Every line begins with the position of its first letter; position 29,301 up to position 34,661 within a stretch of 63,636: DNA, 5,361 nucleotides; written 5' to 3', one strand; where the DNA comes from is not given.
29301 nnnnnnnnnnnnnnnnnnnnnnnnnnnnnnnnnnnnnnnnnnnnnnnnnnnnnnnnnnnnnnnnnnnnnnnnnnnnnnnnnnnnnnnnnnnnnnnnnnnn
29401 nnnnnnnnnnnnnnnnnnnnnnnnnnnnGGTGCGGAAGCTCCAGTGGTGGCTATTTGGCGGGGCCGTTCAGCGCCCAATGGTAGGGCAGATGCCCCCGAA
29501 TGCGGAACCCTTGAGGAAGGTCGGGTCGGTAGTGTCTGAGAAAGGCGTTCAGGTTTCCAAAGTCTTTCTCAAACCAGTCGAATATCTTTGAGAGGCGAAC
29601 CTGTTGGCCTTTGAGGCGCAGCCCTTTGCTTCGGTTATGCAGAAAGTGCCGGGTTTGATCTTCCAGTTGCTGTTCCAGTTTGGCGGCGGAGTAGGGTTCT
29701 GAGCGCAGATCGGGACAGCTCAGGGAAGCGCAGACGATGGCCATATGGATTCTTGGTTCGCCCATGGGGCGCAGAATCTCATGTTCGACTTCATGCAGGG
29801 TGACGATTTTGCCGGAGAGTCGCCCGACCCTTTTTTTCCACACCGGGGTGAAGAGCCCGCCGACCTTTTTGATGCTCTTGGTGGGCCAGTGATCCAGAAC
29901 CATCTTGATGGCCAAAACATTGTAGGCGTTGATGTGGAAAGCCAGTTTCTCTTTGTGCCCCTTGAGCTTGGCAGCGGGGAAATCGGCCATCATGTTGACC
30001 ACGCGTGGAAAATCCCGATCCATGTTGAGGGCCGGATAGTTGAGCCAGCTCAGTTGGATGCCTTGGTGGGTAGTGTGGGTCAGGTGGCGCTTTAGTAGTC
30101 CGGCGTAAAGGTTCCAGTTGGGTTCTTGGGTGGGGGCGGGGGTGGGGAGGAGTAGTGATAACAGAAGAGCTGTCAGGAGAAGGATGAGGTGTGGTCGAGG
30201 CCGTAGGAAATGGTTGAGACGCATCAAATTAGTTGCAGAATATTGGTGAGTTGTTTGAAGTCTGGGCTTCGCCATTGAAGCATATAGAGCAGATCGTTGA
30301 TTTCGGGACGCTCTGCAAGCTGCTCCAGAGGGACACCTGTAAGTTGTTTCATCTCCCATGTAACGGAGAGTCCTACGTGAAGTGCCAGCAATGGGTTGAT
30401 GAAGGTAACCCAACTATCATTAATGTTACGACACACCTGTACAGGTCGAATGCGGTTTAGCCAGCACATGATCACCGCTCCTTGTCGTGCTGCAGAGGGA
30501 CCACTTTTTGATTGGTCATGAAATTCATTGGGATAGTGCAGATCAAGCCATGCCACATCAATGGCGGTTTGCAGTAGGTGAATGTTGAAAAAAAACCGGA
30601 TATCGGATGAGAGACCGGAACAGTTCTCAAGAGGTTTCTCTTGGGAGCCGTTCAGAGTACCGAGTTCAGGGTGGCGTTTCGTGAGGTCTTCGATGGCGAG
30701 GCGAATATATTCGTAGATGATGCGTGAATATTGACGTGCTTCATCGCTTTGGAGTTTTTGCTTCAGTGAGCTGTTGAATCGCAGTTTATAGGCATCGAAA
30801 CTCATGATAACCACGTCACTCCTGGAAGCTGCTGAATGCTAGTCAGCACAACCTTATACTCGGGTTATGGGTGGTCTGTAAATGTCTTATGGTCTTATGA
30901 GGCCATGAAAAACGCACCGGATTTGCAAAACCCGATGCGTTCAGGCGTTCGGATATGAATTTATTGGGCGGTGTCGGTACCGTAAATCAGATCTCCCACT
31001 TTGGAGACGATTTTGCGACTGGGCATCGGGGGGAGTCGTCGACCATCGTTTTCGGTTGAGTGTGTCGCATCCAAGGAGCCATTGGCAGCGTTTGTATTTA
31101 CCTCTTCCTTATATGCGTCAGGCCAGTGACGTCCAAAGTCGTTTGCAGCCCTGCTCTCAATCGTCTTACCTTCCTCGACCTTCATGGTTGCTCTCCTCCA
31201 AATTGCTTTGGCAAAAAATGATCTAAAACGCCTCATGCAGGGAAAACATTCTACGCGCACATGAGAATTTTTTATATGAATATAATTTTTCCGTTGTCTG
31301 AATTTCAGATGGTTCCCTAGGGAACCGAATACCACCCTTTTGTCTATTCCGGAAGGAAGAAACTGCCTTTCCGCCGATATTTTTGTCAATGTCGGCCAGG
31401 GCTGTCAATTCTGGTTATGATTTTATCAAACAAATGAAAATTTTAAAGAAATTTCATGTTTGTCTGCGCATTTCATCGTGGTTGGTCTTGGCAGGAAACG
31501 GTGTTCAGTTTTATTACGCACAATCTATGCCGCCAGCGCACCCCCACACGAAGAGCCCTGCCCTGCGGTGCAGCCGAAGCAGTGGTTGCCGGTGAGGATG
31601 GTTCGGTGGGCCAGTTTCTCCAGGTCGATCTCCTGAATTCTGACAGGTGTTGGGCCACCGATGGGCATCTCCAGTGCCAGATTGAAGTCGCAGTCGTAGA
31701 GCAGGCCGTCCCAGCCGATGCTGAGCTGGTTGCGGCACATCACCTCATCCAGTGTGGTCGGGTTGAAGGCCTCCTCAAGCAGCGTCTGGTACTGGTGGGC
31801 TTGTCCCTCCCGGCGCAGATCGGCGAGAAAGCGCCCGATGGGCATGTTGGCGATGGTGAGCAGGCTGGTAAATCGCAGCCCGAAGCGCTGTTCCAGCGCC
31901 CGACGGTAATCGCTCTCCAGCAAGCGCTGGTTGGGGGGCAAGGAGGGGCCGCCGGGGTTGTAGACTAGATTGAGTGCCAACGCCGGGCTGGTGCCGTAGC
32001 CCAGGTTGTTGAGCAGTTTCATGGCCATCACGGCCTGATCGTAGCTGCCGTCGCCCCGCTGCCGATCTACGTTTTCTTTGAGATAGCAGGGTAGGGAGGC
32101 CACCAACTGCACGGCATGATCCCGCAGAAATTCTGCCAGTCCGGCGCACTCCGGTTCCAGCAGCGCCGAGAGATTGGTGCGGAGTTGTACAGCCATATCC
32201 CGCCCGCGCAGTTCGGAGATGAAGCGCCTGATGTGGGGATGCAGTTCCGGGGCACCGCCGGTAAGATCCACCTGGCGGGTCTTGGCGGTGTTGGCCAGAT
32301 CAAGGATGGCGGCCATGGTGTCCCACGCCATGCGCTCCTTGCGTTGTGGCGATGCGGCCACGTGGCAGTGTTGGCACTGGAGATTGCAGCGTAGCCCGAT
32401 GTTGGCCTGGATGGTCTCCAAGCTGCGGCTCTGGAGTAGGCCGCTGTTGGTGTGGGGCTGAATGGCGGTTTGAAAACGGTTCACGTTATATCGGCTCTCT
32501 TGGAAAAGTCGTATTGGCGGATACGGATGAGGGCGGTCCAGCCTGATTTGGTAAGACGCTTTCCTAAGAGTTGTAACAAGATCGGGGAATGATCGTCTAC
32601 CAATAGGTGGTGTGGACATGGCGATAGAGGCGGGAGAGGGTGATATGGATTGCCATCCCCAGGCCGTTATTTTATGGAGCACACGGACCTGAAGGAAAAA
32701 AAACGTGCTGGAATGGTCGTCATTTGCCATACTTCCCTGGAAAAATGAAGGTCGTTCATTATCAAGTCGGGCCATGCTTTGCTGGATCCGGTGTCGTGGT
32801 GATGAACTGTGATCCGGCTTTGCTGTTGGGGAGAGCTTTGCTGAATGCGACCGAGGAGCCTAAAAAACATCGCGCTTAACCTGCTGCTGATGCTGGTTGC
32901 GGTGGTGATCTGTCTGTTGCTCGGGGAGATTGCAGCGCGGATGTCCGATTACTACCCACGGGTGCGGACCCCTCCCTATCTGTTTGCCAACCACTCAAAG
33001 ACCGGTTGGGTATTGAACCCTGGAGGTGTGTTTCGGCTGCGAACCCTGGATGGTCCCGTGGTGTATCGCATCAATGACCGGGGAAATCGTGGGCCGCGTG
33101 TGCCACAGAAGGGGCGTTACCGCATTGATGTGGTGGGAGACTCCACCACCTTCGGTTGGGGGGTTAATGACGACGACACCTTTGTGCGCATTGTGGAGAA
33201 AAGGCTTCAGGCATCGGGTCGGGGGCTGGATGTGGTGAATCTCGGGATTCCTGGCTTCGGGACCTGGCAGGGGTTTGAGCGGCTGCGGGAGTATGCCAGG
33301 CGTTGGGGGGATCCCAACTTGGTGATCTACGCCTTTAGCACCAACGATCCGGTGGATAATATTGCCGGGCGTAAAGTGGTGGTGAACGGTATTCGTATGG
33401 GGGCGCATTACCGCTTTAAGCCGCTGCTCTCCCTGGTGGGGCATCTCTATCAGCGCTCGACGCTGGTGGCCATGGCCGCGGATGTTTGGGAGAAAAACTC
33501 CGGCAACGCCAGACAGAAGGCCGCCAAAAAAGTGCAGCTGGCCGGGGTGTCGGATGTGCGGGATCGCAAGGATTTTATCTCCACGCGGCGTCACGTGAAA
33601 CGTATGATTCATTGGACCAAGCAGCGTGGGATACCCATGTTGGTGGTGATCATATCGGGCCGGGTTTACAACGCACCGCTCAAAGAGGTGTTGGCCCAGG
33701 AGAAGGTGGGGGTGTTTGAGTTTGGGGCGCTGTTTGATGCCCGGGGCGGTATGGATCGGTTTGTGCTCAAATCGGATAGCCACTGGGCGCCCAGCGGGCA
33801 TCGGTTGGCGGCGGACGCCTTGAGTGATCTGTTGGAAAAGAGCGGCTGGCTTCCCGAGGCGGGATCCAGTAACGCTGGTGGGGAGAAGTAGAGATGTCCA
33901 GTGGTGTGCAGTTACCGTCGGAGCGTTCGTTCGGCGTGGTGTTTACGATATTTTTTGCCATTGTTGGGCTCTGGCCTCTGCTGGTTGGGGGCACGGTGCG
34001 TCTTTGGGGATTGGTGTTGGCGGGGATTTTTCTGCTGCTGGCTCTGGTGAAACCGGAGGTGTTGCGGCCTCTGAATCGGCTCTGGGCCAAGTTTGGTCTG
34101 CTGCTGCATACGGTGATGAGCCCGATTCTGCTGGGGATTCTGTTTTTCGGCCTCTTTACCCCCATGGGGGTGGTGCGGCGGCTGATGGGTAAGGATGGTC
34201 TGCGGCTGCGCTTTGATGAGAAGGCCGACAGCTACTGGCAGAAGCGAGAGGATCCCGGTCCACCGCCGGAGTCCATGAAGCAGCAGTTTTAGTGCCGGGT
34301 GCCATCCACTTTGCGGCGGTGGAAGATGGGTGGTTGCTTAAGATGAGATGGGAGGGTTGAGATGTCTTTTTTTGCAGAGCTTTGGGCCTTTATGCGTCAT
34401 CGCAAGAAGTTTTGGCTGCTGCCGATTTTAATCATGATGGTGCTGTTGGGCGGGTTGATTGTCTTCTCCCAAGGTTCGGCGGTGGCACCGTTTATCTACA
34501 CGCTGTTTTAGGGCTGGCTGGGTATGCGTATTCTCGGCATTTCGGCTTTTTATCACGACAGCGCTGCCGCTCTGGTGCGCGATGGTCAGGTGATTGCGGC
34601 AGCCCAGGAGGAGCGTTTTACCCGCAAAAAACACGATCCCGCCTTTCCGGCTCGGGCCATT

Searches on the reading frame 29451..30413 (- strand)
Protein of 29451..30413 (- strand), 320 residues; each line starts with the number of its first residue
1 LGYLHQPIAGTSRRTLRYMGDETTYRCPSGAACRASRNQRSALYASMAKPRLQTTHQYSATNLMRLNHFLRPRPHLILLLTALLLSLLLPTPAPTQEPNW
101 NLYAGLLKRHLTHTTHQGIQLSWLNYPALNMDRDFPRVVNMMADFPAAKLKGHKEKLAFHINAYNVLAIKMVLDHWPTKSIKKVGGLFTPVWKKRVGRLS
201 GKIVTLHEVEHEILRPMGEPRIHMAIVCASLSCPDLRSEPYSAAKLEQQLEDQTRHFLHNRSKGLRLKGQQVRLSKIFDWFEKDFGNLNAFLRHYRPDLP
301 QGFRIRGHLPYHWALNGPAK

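Call 7: search_protein_families(library=pfam, proteins=[window:29451-30413:-])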
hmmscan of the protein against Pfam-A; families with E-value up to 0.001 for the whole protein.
window:29451-30413:- (320 aa): 1 family
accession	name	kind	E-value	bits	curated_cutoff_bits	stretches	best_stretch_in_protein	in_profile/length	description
PF04784.19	DUF547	-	3.8e-25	88.7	27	1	149-258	3-125/125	Protein of unknown function, DUF547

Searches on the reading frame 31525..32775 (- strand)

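Call 7: search_protein_families(library=pfam, proteins=[window:31525-32775:-])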
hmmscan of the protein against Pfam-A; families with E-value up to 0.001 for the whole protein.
window:31525-32775:- (416 aa): 2 families
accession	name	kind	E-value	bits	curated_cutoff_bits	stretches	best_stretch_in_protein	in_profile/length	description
PF12345.13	DUF3641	-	1.2e-51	174.7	24.9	1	279-413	1-134/134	Protein of unknown function (DUF3641)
PF04055.27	Radical_SAM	-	2.2e-10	41.4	29.5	1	125-261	2-142/166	Radical SAM superfamily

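Call 62: search_protein_families(library=ncbifam, proteins=[window:31525-32775:-], max_evalue=1e-10)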
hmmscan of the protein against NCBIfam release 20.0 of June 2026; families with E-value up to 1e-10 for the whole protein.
window:31525-32775:- (416 aa): 4 families
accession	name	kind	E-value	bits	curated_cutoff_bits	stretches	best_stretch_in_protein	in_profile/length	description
TIGR04167.1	rSAM_SeCys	equivalog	2.8e-122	407.7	300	1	114-414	2-303/303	arsenosugar biosynthesis radical SAM (seleno)protein ArsS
NF049973.1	radical_Rv1681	equivalog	3.8e-13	49.1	380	1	129-261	81-212/326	Rv1681 family radical SAM protein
TIGR04317.1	W_rSAM_matur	equivalog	1.8e-12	47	380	1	121-256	5-137/349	tungsten cofactor oxidoreductase radical SAM maturase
TIGR03962.1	mycofact_rSAM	equivalog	6.8e-11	41.9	265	1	126-260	18-149/339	mycofactocin radical SAM maturase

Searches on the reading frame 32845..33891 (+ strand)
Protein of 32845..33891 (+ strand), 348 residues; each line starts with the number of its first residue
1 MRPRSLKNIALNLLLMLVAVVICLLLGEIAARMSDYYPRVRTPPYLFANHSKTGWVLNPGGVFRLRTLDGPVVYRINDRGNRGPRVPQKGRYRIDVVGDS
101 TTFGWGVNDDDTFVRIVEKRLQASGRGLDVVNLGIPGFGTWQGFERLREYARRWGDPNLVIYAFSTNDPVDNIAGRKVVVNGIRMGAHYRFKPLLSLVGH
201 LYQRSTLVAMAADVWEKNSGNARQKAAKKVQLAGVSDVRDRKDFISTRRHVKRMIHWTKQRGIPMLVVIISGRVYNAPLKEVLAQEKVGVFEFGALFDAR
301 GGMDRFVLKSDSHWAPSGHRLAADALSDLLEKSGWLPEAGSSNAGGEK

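Call 7: search_protein_families(library=pfam, proteins=[window:32845-33891:+])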
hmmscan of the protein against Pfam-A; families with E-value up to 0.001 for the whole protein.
window:32845-33891:+ (348 aa): 3 families
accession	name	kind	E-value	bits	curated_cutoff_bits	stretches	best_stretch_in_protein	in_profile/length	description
PF13472.12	Lipase_GDSL_2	-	1.4e-12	48.9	32.9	1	96-319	1-176/178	GDSL-like Lipase/Acylhydrolase family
PF00657.28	Lipase_GDSL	-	4.5e-05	24.1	23.6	1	96-173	3-93/208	GDSL-like Lipase/Acylhydrolase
PF16822.11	ALGX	-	0.00014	22.1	26.5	0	282-336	81-136/268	SGNH hydrolase-like domain, acetyltransferase AlgX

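Call 62: search_protein_families(library=ncbifam, proteins=[window:32845-33891:+], max_evalue=1e-10)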
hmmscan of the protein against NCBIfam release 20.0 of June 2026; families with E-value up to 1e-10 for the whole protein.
window:32845-33891:+ (348 aa): 1 family
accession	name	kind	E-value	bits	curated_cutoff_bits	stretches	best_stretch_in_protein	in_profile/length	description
NF047475.1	GDSL_LA_2490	hypoth_equivalog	1e-11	44.8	325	0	74-168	65-158/431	LA_2490 family SGNH/GDSL-type esterase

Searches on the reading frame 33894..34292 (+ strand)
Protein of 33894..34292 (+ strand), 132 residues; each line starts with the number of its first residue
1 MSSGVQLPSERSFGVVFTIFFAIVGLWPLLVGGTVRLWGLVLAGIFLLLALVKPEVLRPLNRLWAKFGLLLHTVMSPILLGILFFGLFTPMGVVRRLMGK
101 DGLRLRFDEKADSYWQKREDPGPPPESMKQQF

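Call 56: search_protein_families(library=pfam, proteins=[window:33894-34292:+], max_evalue=0.0001)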
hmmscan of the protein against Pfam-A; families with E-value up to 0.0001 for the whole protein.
window:33894-34292:+ (132 aa): 1 family
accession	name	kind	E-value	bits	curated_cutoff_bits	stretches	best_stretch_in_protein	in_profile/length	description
PF19588.4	SxtJ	-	1.2e-08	36.1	24.4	1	11-104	4-99/99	Saxitoxin biosynthesis operon protein SxtJ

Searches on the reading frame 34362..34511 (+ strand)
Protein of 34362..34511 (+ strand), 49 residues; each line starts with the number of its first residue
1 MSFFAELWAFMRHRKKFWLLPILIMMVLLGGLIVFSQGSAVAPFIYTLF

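Call 97: search_protein_families(library=pfam, proteins=[window:34362-34511:+], max_evalue=0.01)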
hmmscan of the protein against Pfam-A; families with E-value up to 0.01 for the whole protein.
window:34362-34511:+ (49 aa): 1 family
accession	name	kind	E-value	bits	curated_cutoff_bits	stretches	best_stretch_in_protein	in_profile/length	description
PF19451.5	DUF5989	-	3.1e-27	94.8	27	1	1-49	1-49/49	Family of unknown function (DUF5989)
